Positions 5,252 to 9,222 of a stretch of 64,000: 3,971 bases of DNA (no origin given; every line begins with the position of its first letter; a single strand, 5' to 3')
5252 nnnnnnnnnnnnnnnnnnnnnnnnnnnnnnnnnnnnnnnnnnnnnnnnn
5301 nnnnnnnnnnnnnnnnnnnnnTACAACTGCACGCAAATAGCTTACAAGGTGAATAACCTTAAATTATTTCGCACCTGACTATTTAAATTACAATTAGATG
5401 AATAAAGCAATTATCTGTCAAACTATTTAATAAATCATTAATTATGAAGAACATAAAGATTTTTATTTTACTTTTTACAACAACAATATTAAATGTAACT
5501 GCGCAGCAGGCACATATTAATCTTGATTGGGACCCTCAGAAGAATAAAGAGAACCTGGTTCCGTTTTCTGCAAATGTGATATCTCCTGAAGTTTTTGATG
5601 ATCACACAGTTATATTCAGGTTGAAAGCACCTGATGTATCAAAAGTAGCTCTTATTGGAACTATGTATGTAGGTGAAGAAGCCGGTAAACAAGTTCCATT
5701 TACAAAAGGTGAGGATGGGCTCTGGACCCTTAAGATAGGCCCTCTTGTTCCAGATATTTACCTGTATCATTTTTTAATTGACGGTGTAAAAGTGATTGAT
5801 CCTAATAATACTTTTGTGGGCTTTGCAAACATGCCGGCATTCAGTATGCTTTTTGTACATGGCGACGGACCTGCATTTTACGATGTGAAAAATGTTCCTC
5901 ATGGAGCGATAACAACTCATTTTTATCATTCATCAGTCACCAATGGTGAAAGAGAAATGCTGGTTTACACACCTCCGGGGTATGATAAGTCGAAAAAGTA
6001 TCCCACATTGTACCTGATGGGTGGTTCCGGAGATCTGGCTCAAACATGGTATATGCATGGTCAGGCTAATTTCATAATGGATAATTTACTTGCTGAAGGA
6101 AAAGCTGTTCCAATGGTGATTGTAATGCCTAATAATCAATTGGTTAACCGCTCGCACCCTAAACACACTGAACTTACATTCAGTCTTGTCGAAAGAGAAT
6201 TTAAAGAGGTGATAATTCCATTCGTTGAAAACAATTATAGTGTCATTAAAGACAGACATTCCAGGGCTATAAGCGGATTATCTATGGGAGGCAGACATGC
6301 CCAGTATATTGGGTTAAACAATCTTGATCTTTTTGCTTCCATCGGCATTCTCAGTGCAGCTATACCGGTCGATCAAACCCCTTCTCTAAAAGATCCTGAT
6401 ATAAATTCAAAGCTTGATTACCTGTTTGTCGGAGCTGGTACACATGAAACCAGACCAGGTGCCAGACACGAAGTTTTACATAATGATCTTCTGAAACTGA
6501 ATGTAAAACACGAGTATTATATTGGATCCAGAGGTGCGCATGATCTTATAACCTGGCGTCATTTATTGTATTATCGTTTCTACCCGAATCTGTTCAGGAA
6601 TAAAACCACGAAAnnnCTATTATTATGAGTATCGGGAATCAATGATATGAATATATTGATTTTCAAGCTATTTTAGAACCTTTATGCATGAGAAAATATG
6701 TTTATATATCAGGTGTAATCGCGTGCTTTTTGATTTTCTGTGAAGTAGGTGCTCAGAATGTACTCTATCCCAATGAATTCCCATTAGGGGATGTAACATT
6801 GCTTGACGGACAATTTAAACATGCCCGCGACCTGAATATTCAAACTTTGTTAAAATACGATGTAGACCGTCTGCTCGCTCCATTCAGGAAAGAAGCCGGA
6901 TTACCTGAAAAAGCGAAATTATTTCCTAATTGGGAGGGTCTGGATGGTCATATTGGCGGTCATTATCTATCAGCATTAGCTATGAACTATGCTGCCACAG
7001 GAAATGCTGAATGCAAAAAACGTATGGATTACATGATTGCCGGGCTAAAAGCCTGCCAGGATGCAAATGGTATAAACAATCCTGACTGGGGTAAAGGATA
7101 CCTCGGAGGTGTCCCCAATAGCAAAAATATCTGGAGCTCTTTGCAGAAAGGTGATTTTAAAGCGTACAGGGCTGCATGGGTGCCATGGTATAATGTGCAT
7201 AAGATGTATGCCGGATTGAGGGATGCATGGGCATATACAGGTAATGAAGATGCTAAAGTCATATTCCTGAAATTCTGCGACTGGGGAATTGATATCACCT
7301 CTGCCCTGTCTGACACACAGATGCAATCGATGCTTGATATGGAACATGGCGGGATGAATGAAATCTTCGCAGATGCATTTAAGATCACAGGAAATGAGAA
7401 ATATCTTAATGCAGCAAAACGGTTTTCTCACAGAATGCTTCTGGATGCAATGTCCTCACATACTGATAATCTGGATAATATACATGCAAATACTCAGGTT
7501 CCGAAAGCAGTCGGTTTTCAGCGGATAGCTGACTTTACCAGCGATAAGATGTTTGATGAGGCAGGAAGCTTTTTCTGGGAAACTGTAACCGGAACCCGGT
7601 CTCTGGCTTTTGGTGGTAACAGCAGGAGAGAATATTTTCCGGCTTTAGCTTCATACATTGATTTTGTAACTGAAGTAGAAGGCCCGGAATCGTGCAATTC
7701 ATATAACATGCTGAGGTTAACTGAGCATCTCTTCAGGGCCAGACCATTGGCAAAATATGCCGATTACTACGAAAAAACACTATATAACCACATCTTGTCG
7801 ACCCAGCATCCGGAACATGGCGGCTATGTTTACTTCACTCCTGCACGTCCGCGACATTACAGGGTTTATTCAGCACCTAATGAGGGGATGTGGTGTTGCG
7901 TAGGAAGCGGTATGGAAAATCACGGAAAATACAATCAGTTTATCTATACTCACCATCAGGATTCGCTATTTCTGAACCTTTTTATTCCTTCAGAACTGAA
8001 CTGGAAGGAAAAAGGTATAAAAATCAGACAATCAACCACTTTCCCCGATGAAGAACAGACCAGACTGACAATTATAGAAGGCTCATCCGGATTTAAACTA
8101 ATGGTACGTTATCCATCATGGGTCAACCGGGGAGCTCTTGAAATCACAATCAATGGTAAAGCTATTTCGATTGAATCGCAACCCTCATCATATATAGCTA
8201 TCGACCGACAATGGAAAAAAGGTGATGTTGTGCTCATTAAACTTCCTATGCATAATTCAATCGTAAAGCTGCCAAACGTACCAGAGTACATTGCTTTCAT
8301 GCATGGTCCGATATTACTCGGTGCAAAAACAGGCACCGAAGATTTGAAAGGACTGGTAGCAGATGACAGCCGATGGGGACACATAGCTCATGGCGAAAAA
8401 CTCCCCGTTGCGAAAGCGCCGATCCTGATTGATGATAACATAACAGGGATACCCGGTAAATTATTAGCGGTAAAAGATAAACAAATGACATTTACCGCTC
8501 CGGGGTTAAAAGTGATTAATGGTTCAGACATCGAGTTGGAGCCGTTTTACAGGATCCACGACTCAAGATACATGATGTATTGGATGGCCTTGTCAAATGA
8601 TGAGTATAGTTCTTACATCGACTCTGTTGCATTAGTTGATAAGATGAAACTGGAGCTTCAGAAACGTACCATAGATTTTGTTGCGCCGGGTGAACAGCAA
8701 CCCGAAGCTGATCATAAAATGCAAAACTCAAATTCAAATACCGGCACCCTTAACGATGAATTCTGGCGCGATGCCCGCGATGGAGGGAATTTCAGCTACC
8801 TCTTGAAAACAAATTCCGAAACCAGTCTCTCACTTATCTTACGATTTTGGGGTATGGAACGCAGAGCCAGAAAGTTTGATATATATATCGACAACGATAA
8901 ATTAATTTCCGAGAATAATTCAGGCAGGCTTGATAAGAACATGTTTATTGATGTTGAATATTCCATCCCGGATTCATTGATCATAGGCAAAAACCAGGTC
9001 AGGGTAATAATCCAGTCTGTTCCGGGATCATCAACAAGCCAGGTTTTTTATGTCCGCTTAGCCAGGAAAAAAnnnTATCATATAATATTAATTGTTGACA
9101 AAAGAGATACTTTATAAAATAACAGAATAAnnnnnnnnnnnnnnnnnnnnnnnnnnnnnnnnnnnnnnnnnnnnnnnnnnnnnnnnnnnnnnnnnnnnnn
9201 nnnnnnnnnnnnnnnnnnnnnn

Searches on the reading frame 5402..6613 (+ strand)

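Call 21: search_protein_families(library=pfam, proteins=[window:5402-6613:+], max_evalue=0.001)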
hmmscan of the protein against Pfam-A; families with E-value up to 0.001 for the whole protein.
window:5402-6613:+ (404 aa): 1 family
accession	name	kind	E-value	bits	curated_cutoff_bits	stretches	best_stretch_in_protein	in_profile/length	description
PF00756.26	Esterase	-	1.2e-16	61.7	22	1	177-320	1-149/251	Putative esterase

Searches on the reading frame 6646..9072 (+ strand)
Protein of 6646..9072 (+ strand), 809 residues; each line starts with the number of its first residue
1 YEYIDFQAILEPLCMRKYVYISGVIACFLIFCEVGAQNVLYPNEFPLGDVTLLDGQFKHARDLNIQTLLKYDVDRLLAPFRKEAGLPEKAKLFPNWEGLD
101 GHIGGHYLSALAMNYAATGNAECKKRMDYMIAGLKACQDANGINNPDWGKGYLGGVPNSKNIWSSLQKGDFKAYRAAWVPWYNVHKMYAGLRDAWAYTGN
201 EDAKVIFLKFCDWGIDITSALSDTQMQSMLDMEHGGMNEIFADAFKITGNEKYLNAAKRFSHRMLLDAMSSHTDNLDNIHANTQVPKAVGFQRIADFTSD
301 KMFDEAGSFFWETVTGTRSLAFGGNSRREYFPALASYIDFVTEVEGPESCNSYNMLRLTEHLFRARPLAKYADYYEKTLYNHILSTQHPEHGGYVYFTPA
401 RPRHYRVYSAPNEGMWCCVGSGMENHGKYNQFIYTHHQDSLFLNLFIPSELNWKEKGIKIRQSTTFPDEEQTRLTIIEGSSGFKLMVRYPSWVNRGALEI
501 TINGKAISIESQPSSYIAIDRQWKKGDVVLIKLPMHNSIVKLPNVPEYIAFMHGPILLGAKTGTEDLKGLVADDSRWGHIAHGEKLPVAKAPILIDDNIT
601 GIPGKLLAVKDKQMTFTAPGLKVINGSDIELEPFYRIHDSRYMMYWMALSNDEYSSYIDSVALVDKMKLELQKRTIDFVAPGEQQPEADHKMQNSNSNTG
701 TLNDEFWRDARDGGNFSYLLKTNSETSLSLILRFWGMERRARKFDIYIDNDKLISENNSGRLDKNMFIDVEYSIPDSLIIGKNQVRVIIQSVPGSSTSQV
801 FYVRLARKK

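Call 21: search_protein_families(library=pfam, proteins=[window:6646-9072:+], max_evalue=0.001)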
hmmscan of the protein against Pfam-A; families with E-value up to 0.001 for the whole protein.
window:6646-9072:+ (809 aa): 4 families
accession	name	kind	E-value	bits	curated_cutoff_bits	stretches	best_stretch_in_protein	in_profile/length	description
PF07944.18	Beta-AFase-like_GH127_cat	-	1e-105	354.3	24.9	1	49-430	1-375/376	Beta-L-arabinofuranosidase, GH127 catalytic domain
PF20620.4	DUF6805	-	5.3e-30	104.9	27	1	670-805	1-132/133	Family of unknown function (DUF6805)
PF16375.10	DUF4986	-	1.4e-27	96.5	29.5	1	563-646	1-84/84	Domain of unknown function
PF20736.2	Glyco_hydro127M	-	4.2e-26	91.4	24.2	1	441-535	2-95/95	Beta-L-arabinofuranosidase, GH127 middle domain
